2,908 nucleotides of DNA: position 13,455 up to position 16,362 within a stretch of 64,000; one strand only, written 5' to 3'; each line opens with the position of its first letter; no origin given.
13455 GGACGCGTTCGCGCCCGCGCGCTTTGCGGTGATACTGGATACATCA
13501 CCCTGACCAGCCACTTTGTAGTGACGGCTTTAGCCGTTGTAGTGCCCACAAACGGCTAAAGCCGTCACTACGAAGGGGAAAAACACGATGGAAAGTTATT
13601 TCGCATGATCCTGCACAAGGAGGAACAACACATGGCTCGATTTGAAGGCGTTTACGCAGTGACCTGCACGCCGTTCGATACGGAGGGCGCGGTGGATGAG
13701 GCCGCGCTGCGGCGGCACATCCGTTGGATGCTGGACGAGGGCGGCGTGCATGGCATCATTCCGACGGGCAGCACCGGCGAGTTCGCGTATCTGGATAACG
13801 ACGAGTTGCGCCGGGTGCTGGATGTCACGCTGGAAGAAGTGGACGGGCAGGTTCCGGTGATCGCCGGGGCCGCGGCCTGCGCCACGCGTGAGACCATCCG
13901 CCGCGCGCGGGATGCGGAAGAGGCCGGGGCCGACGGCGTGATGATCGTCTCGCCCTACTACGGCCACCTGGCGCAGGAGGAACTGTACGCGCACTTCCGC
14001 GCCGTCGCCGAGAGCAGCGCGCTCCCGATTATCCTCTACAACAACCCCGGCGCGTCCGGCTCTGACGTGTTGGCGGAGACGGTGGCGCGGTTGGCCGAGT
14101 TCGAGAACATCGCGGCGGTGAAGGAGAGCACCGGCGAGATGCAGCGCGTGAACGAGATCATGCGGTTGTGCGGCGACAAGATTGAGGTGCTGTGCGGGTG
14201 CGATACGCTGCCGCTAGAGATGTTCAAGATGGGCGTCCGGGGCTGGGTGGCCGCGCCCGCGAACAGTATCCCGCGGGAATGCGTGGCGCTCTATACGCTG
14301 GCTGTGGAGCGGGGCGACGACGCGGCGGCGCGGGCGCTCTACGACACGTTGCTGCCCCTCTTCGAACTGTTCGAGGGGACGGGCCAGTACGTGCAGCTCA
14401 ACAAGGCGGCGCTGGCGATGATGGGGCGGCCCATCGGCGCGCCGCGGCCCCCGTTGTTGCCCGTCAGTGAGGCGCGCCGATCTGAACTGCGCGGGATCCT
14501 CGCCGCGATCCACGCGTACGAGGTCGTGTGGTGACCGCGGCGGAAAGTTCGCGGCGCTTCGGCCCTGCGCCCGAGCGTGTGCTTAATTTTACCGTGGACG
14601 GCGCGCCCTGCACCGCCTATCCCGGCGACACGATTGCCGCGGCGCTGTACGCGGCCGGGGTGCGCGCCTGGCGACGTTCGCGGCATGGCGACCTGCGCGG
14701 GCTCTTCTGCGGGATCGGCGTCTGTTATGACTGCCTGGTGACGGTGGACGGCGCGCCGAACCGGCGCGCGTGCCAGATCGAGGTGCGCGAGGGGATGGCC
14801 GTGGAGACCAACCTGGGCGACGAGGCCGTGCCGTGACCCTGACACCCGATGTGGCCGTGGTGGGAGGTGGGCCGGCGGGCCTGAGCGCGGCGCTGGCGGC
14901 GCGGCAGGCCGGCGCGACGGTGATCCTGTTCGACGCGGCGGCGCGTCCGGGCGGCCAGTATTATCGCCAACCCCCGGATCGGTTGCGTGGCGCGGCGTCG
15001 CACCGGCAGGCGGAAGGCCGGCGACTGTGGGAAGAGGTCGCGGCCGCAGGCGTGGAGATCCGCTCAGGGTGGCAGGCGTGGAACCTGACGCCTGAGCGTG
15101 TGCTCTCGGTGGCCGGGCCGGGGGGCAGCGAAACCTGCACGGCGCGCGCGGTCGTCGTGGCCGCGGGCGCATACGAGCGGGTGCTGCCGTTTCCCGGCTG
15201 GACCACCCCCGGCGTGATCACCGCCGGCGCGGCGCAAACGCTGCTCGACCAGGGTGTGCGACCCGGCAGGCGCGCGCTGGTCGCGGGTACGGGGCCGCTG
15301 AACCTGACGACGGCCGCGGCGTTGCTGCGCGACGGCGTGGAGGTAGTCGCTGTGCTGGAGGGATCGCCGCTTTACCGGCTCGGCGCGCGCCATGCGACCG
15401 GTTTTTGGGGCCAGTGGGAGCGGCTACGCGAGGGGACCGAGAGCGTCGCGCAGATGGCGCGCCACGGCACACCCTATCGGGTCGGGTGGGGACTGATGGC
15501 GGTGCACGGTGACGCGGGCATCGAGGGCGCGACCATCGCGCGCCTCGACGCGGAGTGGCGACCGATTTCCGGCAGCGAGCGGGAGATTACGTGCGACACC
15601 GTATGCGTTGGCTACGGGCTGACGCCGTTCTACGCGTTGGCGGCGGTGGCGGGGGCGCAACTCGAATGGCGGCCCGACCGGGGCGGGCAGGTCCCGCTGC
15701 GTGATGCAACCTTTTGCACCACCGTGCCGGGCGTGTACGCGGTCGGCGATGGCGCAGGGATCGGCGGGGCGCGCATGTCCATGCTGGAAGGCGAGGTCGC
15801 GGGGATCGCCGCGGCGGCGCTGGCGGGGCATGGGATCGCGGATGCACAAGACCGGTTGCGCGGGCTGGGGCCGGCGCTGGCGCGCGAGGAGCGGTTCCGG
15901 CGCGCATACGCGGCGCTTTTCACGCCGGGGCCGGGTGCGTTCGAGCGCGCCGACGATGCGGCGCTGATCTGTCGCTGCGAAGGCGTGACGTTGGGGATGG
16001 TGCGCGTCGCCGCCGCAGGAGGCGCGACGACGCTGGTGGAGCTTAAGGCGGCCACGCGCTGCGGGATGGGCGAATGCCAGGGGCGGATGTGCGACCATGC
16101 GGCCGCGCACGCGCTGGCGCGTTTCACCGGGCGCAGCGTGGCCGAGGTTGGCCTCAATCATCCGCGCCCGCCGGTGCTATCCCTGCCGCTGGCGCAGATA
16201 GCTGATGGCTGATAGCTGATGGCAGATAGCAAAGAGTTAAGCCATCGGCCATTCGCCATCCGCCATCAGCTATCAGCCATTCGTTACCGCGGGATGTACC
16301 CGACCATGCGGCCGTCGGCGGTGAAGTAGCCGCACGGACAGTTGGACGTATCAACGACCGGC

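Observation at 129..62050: Nearly every intergenic gap carries hairpin or palindromic elements from at least 6-8 families, many built from tandem 7-13 nt words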

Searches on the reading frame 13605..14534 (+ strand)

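Call 37: search_protein_families(library=pfam, proteins=[window:13605-14534:+], max_evalue=0.00001)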
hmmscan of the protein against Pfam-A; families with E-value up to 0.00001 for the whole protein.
window:13605-14534:+ (309 aa): 1 family
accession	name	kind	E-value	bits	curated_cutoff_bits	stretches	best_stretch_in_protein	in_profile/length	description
PF00701.28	DHDPS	-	1.5e-76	257.4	22.1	1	13-301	2-288/289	Dihydrodipicolinate synthetase family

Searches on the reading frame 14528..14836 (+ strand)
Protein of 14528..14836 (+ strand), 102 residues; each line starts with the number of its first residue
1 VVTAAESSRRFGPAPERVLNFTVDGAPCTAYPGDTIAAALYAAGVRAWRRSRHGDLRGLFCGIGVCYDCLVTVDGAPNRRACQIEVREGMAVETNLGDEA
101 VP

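Call 37: search_protein_families(library=pfam, proteins=[window:14528-14836:+], max_evalue=0.00001)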
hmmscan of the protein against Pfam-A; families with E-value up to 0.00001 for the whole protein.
window:14528-14836:+ (102 aa): 1 family
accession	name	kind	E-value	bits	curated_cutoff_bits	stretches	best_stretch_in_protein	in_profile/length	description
PF13510.11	Fer2_4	-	1.7e-29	102.2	22.8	1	17-95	2-80/82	2Fe-2S iron-sulfur cluster binding domain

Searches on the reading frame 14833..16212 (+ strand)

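Call 37: search_protein_families(library=pfam, proteins=[window:14833-16212:+], max_evalue=0.00001)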
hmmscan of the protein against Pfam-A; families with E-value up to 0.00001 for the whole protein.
window:14833-16212:+ (459 aa): 8 families
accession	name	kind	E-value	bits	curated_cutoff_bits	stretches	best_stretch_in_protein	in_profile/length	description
PF07992.20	Pyr_redox_2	-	5.3e-26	92.1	26.1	1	6-310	2-281/291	Pyridine nucleotide-disulphide oxidoreductase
PF03486.20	HI0933_like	-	1.6e-10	41.3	50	1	6-40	2-36/244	HI0933-like protein Rossmann domain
PF12831.13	FAD_oxidored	-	3.9e-09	36.7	27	1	6-72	1-67/416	FAD dependent oxidoreductase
PF04324.20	Fer2_BFD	-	2.6e-08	34.5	26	1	378-429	1-49/50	BFD-like [2Fe-2S] binding domain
PF17806.6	SO_alpha_A3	-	3.2e-08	34.2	23.1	1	383-457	10-84/87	Sarcosine oxidase A3 domain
PF13450.12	NAD_binding_8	-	3.2e-08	34.1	21.9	1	9-47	1-39/68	NAD(P)-binding Rossmann-like domain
PF01266.30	DAO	-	2.7e-06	27.6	27.9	1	6-42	1-38/353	FAD dependent oxidoreductase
PF00890.30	FAD_binding_2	-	3.1e-06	27.1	20.4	0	6-41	1-36/414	FAD binding domain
